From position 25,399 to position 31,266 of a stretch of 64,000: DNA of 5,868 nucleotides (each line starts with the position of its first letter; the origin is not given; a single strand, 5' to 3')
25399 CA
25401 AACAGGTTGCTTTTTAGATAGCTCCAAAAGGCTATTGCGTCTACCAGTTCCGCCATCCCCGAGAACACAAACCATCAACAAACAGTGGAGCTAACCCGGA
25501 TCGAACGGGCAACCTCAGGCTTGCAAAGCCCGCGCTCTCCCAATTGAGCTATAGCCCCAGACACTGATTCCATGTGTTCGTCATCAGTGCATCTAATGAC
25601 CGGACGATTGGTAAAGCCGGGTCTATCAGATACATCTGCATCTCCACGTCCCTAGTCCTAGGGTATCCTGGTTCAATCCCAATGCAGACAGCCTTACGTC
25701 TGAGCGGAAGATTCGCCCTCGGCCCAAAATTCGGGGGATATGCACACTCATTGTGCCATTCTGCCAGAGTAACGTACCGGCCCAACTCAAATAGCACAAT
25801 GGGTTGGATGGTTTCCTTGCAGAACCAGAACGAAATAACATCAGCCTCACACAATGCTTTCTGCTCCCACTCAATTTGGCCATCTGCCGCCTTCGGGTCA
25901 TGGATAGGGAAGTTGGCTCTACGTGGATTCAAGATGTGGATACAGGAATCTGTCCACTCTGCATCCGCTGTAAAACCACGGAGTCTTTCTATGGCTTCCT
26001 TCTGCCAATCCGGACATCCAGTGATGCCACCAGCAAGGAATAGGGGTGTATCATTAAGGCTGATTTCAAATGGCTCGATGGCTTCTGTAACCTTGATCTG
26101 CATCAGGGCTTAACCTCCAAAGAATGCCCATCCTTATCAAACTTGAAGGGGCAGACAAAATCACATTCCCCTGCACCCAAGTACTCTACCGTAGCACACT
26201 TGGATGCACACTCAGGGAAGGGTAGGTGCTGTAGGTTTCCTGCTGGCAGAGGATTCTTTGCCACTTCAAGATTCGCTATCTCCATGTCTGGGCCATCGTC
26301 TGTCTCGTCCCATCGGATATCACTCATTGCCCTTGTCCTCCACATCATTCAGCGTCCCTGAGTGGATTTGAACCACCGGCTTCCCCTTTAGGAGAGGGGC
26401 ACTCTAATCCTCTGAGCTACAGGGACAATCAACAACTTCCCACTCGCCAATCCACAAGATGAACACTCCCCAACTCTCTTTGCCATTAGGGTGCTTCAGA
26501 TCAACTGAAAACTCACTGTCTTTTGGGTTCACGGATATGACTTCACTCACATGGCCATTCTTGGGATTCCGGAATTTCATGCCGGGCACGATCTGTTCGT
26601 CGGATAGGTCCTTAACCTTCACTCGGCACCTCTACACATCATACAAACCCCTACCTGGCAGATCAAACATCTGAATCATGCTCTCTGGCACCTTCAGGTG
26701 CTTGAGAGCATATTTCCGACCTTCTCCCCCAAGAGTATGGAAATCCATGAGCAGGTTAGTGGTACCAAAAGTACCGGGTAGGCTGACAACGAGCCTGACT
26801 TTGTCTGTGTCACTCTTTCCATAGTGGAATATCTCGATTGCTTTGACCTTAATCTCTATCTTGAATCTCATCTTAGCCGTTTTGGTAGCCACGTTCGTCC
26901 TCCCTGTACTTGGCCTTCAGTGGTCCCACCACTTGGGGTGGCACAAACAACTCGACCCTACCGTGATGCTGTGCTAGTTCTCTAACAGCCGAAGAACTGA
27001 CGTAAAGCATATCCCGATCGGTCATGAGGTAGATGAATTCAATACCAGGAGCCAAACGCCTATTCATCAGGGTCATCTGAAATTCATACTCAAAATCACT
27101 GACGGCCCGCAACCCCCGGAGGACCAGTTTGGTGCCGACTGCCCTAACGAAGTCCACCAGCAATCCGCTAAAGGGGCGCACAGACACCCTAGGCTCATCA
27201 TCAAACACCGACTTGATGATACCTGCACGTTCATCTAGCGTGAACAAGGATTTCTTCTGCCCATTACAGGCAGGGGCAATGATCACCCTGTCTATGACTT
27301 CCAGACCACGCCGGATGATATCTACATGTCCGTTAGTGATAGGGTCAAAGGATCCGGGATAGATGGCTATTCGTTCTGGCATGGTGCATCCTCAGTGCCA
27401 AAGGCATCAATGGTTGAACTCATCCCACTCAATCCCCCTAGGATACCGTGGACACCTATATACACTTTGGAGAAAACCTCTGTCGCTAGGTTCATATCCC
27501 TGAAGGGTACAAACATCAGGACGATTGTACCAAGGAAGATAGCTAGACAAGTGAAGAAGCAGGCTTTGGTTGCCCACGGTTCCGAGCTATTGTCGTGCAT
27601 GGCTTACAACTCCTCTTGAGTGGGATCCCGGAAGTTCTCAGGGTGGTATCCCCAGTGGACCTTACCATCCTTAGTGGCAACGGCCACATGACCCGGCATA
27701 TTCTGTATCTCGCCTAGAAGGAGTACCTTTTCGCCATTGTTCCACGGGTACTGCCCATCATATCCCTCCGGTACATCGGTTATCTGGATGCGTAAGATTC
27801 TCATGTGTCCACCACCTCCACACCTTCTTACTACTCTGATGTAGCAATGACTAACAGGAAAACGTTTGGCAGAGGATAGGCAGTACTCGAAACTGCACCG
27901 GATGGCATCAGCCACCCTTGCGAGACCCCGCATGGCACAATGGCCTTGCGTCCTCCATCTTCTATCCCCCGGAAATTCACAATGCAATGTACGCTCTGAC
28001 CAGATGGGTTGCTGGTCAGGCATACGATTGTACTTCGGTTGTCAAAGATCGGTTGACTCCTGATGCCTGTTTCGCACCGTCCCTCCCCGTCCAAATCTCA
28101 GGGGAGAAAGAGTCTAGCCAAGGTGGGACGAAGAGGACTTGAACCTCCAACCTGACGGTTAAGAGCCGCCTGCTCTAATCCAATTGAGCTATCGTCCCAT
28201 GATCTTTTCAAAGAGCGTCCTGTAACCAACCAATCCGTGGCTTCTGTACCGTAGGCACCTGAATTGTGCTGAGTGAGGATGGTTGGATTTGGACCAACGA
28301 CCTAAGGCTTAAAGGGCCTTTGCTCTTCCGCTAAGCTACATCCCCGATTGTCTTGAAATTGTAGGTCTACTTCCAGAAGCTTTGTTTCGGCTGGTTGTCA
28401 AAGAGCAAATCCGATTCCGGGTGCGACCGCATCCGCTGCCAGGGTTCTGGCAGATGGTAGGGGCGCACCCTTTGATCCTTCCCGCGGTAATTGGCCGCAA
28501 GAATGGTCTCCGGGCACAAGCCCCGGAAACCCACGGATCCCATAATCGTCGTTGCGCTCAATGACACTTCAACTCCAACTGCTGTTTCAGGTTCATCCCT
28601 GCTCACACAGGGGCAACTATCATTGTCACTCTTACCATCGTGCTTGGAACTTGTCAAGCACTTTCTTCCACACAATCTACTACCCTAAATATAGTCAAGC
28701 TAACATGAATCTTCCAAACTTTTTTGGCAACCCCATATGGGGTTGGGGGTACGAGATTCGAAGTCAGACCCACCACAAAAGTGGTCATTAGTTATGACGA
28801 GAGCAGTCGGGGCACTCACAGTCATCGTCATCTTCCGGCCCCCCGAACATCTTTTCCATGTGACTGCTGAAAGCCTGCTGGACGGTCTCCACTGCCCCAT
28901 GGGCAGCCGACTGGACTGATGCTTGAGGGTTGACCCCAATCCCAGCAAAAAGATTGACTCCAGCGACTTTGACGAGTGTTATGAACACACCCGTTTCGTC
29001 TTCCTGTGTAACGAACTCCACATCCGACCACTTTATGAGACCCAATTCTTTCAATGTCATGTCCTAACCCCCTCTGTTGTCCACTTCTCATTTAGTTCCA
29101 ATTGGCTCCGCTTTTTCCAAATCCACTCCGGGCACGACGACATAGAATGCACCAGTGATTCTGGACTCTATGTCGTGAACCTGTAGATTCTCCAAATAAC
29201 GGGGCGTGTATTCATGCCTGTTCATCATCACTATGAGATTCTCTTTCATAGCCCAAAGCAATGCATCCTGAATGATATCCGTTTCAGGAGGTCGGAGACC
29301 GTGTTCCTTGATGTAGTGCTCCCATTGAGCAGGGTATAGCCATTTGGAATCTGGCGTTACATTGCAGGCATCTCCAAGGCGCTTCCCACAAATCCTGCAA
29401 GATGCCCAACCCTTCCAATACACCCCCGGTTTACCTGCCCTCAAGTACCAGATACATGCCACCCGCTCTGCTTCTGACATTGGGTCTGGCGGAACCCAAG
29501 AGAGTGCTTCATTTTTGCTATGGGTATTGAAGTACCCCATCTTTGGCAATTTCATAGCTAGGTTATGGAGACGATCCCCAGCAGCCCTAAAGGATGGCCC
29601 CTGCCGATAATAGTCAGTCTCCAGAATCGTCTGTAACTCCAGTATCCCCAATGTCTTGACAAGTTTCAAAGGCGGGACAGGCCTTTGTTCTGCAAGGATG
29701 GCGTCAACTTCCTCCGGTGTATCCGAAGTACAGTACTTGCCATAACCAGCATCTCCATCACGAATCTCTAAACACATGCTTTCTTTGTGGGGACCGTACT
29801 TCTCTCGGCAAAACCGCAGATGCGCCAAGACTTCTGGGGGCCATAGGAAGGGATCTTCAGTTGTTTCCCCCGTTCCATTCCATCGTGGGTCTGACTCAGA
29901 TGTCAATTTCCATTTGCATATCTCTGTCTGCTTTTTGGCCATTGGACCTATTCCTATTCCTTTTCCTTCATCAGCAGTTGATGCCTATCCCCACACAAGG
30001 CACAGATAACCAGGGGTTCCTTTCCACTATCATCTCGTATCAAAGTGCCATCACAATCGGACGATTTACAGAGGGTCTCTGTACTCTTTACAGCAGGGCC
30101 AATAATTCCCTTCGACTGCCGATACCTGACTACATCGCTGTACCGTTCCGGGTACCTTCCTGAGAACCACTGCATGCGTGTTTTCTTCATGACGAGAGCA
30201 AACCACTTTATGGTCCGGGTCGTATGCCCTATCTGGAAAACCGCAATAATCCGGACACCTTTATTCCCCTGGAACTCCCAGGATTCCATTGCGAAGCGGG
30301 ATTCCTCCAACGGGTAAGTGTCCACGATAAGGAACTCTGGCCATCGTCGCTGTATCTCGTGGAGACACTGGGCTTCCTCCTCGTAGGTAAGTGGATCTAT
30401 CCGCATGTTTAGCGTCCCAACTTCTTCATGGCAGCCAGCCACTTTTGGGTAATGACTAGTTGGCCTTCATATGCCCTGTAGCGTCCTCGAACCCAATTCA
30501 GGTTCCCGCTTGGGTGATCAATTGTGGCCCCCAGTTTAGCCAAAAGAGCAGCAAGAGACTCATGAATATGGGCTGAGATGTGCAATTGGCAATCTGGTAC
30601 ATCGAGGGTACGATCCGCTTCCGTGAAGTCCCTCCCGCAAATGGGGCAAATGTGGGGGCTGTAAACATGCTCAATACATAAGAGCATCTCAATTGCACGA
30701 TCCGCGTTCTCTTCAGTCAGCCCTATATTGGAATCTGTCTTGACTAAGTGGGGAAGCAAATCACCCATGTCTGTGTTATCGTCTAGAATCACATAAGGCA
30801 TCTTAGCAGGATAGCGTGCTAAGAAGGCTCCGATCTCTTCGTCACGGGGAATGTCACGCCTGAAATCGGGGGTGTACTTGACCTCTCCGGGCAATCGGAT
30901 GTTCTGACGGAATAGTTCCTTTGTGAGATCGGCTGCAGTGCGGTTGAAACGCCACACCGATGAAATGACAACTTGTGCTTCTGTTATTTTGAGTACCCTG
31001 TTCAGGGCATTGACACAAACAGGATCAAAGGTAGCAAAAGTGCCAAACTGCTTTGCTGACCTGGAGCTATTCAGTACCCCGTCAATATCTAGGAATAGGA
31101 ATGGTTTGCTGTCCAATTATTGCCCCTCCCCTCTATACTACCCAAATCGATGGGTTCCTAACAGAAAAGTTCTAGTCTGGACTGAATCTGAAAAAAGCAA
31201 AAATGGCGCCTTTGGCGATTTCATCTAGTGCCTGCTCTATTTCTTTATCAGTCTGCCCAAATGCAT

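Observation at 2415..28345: Directional U-to-C replacement at invariant tRNA positions 8, 33 and 55: candidate phage tRNA C-to-U editing system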

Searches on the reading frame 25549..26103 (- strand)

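Call 17: search_protein_families(library=phrogs, proteins=[window:25549-26103:-], max_evalue=0.001)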
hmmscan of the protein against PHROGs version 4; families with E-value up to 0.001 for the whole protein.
window:25549-26103:- (184 aa): 1 family
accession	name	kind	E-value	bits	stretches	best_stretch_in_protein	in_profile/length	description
phrog_30579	-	unknown function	3.9e-05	24.4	1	17-110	16-108/164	-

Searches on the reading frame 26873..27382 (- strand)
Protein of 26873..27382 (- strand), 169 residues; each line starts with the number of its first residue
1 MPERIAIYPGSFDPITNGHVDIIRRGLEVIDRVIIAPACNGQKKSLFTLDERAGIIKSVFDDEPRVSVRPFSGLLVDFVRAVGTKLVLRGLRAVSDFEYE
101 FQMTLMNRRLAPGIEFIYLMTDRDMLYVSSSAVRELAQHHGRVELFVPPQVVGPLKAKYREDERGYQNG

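Call 17: search_protein_families(library=phrogs, proteins=[window:26873-27382:-], max_evalue=0.001)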
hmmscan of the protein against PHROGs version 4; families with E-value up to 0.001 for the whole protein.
window:26873-27382:- (169 aa): 2 families
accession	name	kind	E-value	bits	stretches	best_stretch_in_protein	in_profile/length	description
phrog_29208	-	unknown function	5.3e-40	137.8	1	6-160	6-160/163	-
phrog_3462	-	moron, auxiliary metabolic gene and host takeover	0.00014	22.2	1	5-69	4-76/346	nicotinamide-nucleotide adenylyltransferase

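Call 25: find_related_loci(query=window:26873-27382:-, collection=viral_contigs, flank=10000)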
Query window:26873-27382:- (169 aa) in viral_contigs; peptide patterns used: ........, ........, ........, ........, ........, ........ (x = any residue, [..] = any of these).
80 stretches matched a pattern; 78 encode a relative of the query (tblastn E <= 1e-3); 78 distinct loci.
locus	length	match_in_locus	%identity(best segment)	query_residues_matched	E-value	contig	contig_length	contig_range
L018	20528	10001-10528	49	1-168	2e-49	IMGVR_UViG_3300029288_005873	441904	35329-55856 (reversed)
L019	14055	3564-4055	45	1-159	6e-43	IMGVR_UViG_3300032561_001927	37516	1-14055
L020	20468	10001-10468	45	3-158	1e-41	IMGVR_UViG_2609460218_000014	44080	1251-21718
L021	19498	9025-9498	44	3-160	7e-41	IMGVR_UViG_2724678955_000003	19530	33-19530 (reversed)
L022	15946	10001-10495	41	6-165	1e-40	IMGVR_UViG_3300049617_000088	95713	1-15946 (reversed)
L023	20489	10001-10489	47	1-159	1e-40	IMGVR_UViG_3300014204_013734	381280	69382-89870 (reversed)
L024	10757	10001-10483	43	1-161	6e-40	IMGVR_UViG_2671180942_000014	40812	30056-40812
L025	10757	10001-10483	43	1-161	6e-40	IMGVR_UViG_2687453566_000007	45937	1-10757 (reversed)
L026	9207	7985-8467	43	1-161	6e-40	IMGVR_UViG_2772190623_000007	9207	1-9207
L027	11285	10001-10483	43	1-161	6e-40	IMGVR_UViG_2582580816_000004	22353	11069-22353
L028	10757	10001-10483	43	1-161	6e-40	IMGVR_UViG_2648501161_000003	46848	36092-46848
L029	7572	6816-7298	43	1-161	6e-40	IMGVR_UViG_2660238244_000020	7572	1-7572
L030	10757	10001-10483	43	1-161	6e-40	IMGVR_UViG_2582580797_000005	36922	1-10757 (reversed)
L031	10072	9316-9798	43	1-161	6e-40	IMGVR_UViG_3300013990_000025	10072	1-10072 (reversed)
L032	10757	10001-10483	43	1-161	6e-40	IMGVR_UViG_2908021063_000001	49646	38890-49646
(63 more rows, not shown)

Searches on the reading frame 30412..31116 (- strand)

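Call 54: search_protein_families(library=pfam, proteins=[window:30412-31116:-], max_evalue=0.01)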
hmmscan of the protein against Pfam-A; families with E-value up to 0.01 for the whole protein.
window:30412-31116:- (235 aa): 1 family
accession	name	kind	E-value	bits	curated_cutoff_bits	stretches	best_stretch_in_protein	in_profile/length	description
PF18143.6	HAD_SAK_2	-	9.3e-27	94.5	27.5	1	7-138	2-139/139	HAD domain in Swiss Army Knife RNA repair proteins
